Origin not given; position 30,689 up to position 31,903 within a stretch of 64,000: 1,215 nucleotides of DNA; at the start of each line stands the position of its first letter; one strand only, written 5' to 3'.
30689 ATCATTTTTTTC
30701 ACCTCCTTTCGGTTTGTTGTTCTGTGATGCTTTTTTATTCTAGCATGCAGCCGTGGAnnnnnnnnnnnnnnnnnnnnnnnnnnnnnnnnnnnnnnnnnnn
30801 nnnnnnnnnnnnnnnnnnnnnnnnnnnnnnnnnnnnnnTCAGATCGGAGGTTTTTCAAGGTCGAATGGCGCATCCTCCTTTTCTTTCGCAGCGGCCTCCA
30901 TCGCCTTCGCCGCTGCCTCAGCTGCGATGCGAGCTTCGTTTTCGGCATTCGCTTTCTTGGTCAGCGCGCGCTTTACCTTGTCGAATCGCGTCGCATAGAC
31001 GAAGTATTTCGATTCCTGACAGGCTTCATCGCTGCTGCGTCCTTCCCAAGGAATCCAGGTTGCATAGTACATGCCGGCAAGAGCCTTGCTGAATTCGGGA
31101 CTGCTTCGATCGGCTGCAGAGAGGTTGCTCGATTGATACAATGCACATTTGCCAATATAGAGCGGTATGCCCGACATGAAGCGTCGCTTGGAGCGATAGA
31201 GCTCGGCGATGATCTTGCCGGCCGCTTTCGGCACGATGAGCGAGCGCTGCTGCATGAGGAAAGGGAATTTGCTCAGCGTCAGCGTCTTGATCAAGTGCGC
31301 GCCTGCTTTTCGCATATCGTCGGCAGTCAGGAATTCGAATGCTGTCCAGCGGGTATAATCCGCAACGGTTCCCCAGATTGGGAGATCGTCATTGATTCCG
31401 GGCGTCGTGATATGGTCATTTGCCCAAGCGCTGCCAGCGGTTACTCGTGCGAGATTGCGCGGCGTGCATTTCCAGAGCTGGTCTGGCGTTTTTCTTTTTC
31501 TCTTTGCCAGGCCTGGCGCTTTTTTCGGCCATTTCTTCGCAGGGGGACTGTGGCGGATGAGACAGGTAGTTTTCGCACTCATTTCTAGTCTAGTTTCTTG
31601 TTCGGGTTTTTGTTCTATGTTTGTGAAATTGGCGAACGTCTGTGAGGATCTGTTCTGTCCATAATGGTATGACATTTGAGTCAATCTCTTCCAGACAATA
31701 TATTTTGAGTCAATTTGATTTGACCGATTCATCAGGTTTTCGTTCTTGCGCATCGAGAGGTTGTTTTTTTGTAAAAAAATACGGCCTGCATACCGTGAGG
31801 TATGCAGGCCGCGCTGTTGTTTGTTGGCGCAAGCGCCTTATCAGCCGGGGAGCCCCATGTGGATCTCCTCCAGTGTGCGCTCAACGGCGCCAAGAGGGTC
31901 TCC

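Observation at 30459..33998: fusA and tuf split by a 3.5-kb minus-strand island: a Dam-like hypothetical, pyrF, pyrE and a 670-bp noncoding tract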

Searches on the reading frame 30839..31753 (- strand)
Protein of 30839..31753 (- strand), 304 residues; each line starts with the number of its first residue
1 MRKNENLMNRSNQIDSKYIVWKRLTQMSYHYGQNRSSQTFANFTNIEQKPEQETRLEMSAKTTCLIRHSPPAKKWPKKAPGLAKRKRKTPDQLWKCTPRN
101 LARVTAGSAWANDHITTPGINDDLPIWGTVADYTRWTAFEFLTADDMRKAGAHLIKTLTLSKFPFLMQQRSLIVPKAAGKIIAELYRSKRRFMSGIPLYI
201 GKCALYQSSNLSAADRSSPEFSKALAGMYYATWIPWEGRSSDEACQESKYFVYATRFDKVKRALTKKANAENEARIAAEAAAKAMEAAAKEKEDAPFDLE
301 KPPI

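Call 3: search_protein_families(library=pfam, proteins=[window:30839-31753:-], max_evalue=1)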
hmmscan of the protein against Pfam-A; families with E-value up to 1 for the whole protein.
window:30839-31753:- (304 aa): 1 family
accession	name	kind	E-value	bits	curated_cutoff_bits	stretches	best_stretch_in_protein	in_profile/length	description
PF09550.16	Phage_TAC_6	-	0.11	13.4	23.4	1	89-116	17-44/58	Phage tail assembly chaperone protein, TAC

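Call 4: search_protein_families(library=ncbifam, proteins=[window:30839-31753:-], max_evalue=1)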
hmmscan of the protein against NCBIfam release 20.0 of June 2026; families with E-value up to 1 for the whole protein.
window:30839-31753:- (304 aa): 2 families
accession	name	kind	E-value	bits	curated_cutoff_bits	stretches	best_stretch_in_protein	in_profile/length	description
TIGR02216.1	phage_TIGR02216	hypoth_equivalog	0.029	14.6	56.1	1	87-109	16-39/58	rcc01693 family protein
NF033741.1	NlpC_p60_RipA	exception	0.55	9.2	625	1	256-299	142-185/457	NlpC/P60 family peptidoglycan endopeptidase RipA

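Call 12: find_homologous_proteins(query=window:30839-31753:-, max_evalue=0.001)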
Query window:30839-31753:- (304 aa): 5 proteins with E <= 0.001 among 1233 candidates.
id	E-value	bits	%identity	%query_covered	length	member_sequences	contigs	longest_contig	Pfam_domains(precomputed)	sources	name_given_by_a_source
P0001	1.7e-161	555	100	81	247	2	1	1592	-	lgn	-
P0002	5.8e-86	307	58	81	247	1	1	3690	-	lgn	-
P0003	1.2e-68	250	55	71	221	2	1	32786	-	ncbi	-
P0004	3.3e-67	245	59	61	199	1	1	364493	-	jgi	jgi:hypothetical protein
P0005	4.3e-62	228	53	69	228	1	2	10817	-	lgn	-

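Call 14: find_encoding_contigs(protein=P0004, flank=10000, max_places=3)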
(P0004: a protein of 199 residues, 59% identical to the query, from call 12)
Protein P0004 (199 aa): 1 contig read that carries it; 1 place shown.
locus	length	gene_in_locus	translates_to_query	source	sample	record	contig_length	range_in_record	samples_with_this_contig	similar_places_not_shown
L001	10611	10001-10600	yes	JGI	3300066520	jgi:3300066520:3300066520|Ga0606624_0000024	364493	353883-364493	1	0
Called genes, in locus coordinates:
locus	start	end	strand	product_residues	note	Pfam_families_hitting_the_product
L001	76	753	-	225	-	PF07589:PEP_exosort_dom (weak)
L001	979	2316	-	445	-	-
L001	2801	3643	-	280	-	PF00181:Ribosomal_L2_N, PF03947:Ribosomal_L2_C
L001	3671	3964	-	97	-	PF00276:Ribosomal_L23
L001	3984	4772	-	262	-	PF00573:Ribosomal_L4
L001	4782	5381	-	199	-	PF00297:Ribosomal_L3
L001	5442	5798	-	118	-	PF00338:Ribosomal_S10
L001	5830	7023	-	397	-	PF00009:GTP_EFTU, PF03144:GTP_EFTU_D2, PF03143:GTP_EFTU_D3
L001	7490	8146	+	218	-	-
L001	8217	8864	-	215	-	PF00156:Pribosyltran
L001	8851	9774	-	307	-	PF02729:OTCace_N, PF00185:OTCace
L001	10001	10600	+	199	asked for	-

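Call 15: find_encoding_contigs(protein=P0003, flank=10000, max_places=3)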
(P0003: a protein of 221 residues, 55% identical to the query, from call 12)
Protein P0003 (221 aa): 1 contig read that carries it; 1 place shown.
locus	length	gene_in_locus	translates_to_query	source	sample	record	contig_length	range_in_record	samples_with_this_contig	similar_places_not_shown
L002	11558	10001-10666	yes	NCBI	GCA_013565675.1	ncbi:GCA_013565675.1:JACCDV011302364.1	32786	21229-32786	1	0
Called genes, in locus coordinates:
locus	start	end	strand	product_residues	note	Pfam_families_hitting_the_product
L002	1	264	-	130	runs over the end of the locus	PF00410:Ribosomal_S8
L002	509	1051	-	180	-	PF00281:Ribosomal_L5, PF00673:Ribosomal_L5_C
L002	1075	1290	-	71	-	PF00467:KOW, PF17136:ribosomal_L24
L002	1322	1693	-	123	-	PF00238:Ribosomal_L14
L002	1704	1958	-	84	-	PF00366:Ribosomal_S17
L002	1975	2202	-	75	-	PF00831:Ribosomal_L29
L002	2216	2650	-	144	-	PF00252:Ribosomal_L16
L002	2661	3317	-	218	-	PF07650:KH_2, PF00189:Ribosomal_S3_C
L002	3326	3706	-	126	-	PF00237:Ribosomal_L22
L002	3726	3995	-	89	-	PF00203:Ribosomal_S19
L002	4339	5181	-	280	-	PF00181:Ribosomal_L2_N, PF03947:Ribosomal_L2_C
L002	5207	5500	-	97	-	PF00276:Ribosomal_L23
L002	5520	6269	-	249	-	PF00573:Ribosomal_L4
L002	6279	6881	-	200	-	PF00297:Ribosomal_L3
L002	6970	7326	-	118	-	PF00338:Ribosomal_S10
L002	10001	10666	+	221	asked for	-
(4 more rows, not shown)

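Call 16: find_encoding_contigs(protein=P0005, flank=10000, max_places=3)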
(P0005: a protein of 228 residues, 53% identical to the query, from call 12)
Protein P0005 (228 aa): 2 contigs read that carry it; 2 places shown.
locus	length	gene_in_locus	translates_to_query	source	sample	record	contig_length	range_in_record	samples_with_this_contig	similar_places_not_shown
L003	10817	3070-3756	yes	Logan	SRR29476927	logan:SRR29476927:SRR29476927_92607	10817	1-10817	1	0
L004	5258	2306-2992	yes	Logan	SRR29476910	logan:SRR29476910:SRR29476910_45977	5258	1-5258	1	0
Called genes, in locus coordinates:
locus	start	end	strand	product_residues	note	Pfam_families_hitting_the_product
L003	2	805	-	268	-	?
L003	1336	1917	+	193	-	-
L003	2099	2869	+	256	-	-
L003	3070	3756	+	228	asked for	-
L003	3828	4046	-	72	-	-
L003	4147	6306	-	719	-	PF00009:GTP_EFTU, PF03144:GTP_EFTU_D2, PF22042:EF-G_D2, PF14492:EFG_III, PF16658:RF3_C (weak), PF03764:EFG_IV, PF00679:EFG_C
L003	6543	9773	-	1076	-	-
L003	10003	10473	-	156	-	PF00177:Ribosomal_S7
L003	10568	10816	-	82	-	?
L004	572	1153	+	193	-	-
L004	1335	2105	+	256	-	-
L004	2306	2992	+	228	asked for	-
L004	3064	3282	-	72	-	-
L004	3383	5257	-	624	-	?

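Call 17: find_encoding_contigs(protein=P0002, flank=10000, max_places=3)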
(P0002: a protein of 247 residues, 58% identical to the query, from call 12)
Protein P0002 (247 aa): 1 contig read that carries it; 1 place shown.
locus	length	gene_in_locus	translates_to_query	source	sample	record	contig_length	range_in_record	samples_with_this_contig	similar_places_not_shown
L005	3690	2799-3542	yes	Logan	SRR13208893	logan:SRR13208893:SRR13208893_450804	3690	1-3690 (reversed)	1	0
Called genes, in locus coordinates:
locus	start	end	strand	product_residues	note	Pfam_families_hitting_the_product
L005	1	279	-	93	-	?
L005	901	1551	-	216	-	PF00156:Pribosyltran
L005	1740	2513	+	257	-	PF00215:OMPdecase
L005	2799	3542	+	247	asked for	-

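Call 23: find_related_loci(query=A1, collection=genome_contigs, flank=10000)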
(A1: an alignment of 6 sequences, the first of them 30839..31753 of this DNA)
Query A1 (304 aa) in genome_contigs; peptide patterns used: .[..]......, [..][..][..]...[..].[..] (x = any residue, [..] = any of these).
26 stretches matched a pattern, but none encodes a relative of the query by tblastn (E <= 1e-3).

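Call 24: find_related_loci(query=A1, collection=metagenome_contigs, flank=10000)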
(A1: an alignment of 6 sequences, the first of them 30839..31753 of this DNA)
Query A1 (304 aa) in metagenome_contigs; peptide patterns used: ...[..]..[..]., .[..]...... (x = any residue, [..] = any of these).
71 stretches matched a pattern; 1 encode a relative of the query (tblastn E <= 1e-3); 1 distinct loci.
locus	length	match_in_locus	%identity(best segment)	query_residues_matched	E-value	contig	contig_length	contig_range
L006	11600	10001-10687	53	46-270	1e-75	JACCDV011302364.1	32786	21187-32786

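Call 25: find_related_loci(query=A1, collection=viral_contigs, flank=5000)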
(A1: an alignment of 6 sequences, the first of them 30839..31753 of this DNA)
Query A1 (304 aa) in viral_contigs; peptide patterns used: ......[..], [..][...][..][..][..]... (x = any residue, [..] = any of these).
240 stretches matched a pattern, but none encodes a relative of the query by tblastn (E <= 1e-3).

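Call 33: search_solved_structures(query=A2, max_evalue=10)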
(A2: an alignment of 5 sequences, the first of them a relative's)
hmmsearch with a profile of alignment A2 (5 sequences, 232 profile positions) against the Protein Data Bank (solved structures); distinct sequences matched with E-value up to 10: 1.
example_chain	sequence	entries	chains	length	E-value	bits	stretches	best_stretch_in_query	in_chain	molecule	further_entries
6cw0_A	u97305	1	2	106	0.15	14.8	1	102-171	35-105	Cgd2_2690 protein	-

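Call 34: search_protein_families(library=phrogs, proteins=[P0001, P0003, P0005], max_evalue=1)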
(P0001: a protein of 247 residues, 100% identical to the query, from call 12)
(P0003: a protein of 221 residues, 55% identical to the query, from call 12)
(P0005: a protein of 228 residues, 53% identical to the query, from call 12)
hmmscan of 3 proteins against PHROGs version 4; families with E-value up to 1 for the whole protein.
P0001 (247 aa): 1 family
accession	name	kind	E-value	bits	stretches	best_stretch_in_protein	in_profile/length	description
phrog_27518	-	unknown function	0.4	11.9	1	205-235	85-116/183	-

P0003 (221 aa): 0 families

P0005 (228 aa): 1 family
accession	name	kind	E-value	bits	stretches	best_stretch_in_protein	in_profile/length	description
phrog_19396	-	unknown function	0.16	12.6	1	147-201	73-127/170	-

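Call 39: predict_structure(alignment_id=A2)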
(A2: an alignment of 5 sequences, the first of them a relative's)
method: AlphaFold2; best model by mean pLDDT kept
length: 247 residues; sequences in the alignment: 5
mean_pLDDT: 61.0   pTM: 0.53
mean pLDDT of the five models: 61.0, 58.8, 56.1, 54.2, 39.0
residues with pLDDT >= 90: 3; 70-90: 116; 50-70: 49; < 50: 79
segments of 3 or more residues with pLDDT < 50: 1-71, 179-183
pLDDT, mean of each block of 10 residues (from residue 1): 30 34 43 41 30 29 34 63 78 75 66 78 72 53 68 74 72 66 58 81 83 89 85 66 57
secondary structure, 60 per line:
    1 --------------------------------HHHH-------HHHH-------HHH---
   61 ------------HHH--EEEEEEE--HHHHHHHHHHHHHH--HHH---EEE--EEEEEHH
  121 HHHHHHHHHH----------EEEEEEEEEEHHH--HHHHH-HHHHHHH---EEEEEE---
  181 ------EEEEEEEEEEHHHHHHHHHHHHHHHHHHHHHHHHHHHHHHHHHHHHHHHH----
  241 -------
elements in order: H33-36 H44-47 E78-84 H87-100 E109-111 E114-118 H119-130 E141-150 H156-160 H162-168 E172-177 E187-196 H197-236

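Call 41: search_protein_representatives(alignment_id=A2)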
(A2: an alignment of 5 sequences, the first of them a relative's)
Query: 5 sequences, 232 profile positions. Proteins with E-value up to 0.001 (for the whole library): 4; up to 1e-10: 3; up to 1e-30: 3. The best 4 are listed.
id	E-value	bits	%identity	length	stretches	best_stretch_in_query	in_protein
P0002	2.3e-119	413.4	-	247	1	1-232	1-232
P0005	6.4e-116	402.1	-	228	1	1-232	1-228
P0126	5.7e-57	209.2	-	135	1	90-219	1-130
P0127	2.7e-06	43.4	-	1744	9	38-68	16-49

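Call 44: fold_search(model_id=the predicted structure, library=pdb)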
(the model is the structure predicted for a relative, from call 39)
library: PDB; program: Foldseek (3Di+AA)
matches with E <= 10: 889; with E <= 0.001: 0
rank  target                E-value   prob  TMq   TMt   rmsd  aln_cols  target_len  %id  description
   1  2hmf_A                3.1e-03  0.80  0.23  0.14  10.5       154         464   12  Structure of a Threonine Sensitive Aspartokinase from Methanococcus jannaschii Complexed with Mg-ADP and Aspartate (released 2006-10-17)
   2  3c1m_A                5.8e-03  0.72  0.22  0.14  10.7       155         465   12  Cyrstal Structure of threonine-sensitive aspartokinase from Methanococcus jannaschii with MgAMP-PNP and L-aspartate (released 2008-03-25)
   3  3tvi_D                1.1e-02  0.51  0.20  0.14  10.8       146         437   12  Crystal structure of Clostridium acetobutylicum aspartate kinase (CaAK): An important allosteric enzyme for industrial (released 2011-11-09)
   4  3tvi_B                2.2e-02  0.44  0.22  0.14  10.2       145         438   12  Crystal structure of Clostridium acetobutylicum aspartate kinase (CaAK): An important allosteric enzyme for industrial (released 2011-11-09)
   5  2re1_A                2.4e-02  0.72  0.26  0.38  10.0       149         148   13  Crystal structure of aspartokinase alpha and beta subunits (released 2007-10-09)
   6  7lmx_B                3.0e-02  0.95  0.20  0.56   3.6        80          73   18  A HIGHLY SPECIFIC INHIBITOR OF INTEGRIN ALPHA-V BETA-6 WITH A DISULFIDE (released 2022-08-10)
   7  9quc                  5.0e-02  0.77  0.19  0.26   4.4        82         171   16  Metal-free de novo protein scaffold TFD-EH (released 2025-11-19)
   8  7lmx_A                7.4e-02  0.84  0.21  0.55   3.7        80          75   18  A HIGHLY SPECIFIC INHIBITOR OF INTEGRIN ALPHA-V BETA-6 WITH A DISULFIDE (released 2022-08-10)
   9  9qud                  7.8e-02  0.69  0.19  0.26   4.7        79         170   15  Cu(II)-bound de novo protein scaffold TFD-EH (released 2025-11-19)
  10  9quo                  7.8e-02  0.69  0.19  0.26   4.7        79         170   15  Co(II)-bound de novo protein scaffold TFD-EH T87E (released 2025-11-19)
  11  1jjh_B                8.9e-02  0.54  0.17  0.44   5.9        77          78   10  E2 DNA-binding Domain from Bovine Papillomavirus Type 1 (released 2001-07-18)
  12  6qey                  8.9e-02  0.30  0.21  0.27  12.8       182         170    9  IMP1 KH1 and KH2 domains create a structural platform with unique RNA recognition and re-modelling properties (released 2019-03-27)
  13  4ney_B                9.5e-02  0.25  0.20  0.26  12.5       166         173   13  Crystal Structure of an engineered protein with ferredoxin fold, Northeast Structural Genomics Consortium (NESG) Targe (released 2014-01-15)
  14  6zv9_A                1.1e-01  0.63  0.20  0.27   4.6        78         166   15  Terbium(III)-bound de novo TIM barrel-ferredoxin fold fusion dimer with 4-glutamate binding site and tryptophan antenn (released 2020-11-25)
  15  6zv9_B                1.1e-01  0.60  0.18  0.25   4.6        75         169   17  Terbium(III)-bound de novo TIM barrel-ferredoxin fold fusion dimer with 4-glutamate binding site and tryptophan antenn (released 2020-11-25)
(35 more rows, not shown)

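Call 63: search_protein_families(library=pfam, proteins=[L003:2099-2869:+, L001:7490-8146:+, L003:1336-1917:+, L001:8851-9774:-, L001:8217-8864:-], max_evalue=0.1)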
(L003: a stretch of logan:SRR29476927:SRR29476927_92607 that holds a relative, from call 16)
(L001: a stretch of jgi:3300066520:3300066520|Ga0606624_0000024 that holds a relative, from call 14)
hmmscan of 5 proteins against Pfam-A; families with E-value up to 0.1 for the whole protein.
L003:2099-2869:+ (256 aa): 1 family
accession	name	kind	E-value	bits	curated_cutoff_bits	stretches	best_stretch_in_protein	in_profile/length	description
PF00156.33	Pribosyltran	-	0.02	14.7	26.3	1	62-120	5-61/158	Phosphoribosyl transferase domain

L001:7490-8146:+ (218 aa): 0 families

L003:1336-1917:+ (193 aa): 0 families

L001:8851-9774:- (307 aa): 2 families
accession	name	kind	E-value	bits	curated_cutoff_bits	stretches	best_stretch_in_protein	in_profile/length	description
PF02729.26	OTCace_N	-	5e-46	156.9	29.9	1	2-143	1-148/148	Aspartate/ornithine carbamoyltransferase, carbamoyl-P binding domain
PF00185.30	OTCace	-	4.6e-31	108.4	29.4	1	149-299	1-155/157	Aspartate/ornithine carbamoyltransferase, Asp/Orn binding domain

L001:8217-8864:- (215 aa): 3 families
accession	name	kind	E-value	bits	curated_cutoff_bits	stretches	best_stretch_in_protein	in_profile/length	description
PF00156.33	Pribosyltran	-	6.9e-16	58.4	26.3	1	44-166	4-127/158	Phosphoribosyl transferase domain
PF14681.12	UPRTase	-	0.0063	16.4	27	1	103-164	97-161/206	Uracil phosphoribosyltransferase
PF07485.16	DUF1529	-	0.025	14.9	25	1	100-158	30-85/121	Domain of Unknown Function (DUF1259)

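Call 86: fold_search(model_id=the predicted structure, library=viral)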
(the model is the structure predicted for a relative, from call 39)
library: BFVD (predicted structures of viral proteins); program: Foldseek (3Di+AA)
matches with E <= 10: 455; with E <= 0.001: 0
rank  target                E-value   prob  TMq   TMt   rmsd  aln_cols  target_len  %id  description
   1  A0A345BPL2            1.4e-02  0.97  0.22  0.52   4.3        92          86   12  (no name in the UniProt tables at hand)
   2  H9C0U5                3.2e-02  0.97  0.17  0.55   3.5        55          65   20  Uncharacterized protein [Aeromonas phage vB_AsaM-56]
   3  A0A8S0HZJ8            8.3e-02  0.14  0.17  0.27  18.8       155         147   14  (no name in the UniProt tables at hand)
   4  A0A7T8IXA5            1.5e-01  0.33  0.24  0.27  10.5       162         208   10  (no name in the UniProt tables at hand)
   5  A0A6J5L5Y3            1.5e-01  0.21  0.20  0.25  11.6       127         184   12  Uncharacterized protein [uncultured Caudovirales phage]
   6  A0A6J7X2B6            1.5e-01  0.20  0.21  0.15  13.6       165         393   10  LIM domain containing protein [uncultured Caudovirales phage]
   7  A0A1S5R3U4            1.6e-01  0.44  0.21  0.29  15.2       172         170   10  Uncharacterized protein [Pseudomonas phage pf16]
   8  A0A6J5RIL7            1.7e-01  0.21  0.16  0.37   8.3        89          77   13  Uncharacterized protein [uncultured Caudovirales phage]
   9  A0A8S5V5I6            1.8e-01  0.13  0.19  0.13  13.7       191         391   10  Retron-type reverse transcriptase [Siphoviridae sp. ctKRD15]
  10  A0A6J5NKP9            2.3e-01  0.12  0.19  0.29  16.4       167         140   10  Uncharacterized protein [uncultured Caudovirales phage]
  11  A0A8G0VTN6            2.4e-01  0.15  0.19  0.27  13.7       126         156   13  Nonstructural protein [Bidnaviridae sp.]
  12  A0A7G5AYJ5            2.6e-01  0.11  0.16  0.25  14.6       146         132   12  (no name in the UniProt tables at hand)
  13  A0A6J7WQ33            3.0e-01  0.18  0.19  0.22   9.8       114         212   11  DUF551 domain-containing protein [uncultured Caudovirales phage]
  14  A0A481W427            3.1e-01  0.30  0.13  0.41  11.5        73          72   11  (no name in the UniProt tables at hand)
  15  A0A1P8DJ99            3.4e-01  0.09  0.12  0.28   6.3        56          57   21  (no name in the UniProt tables at hand)
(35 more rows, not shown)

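Call 97: search_dna_similar(query=P0001, collection=phages, mode=protein, max_evalue=0.01, max_rows=5)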
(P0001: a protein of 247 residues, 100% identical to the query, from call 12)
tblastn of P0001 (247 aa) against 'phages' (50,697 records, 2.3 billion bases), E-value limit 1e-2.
No match.

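Call 111: search_protein_families(library=padloc, proteins=[P0001, L001:7490-8143:+, L003:2099-2869:+], max_evalue=0.01)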
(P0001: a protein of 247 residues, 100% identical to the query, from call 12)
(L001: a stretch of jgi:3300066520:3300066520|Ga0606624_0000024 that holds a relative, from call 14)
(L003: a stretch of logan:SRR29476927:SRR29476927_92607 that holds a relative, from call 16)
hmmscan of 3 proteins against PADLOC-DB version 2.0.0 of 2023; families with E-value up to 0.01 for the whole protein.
P0001 (247 aa): 0 families

L001:7490-8143:+ (218 aa): 0 families

L003:2099-2869:+ (256 aa): 0 families
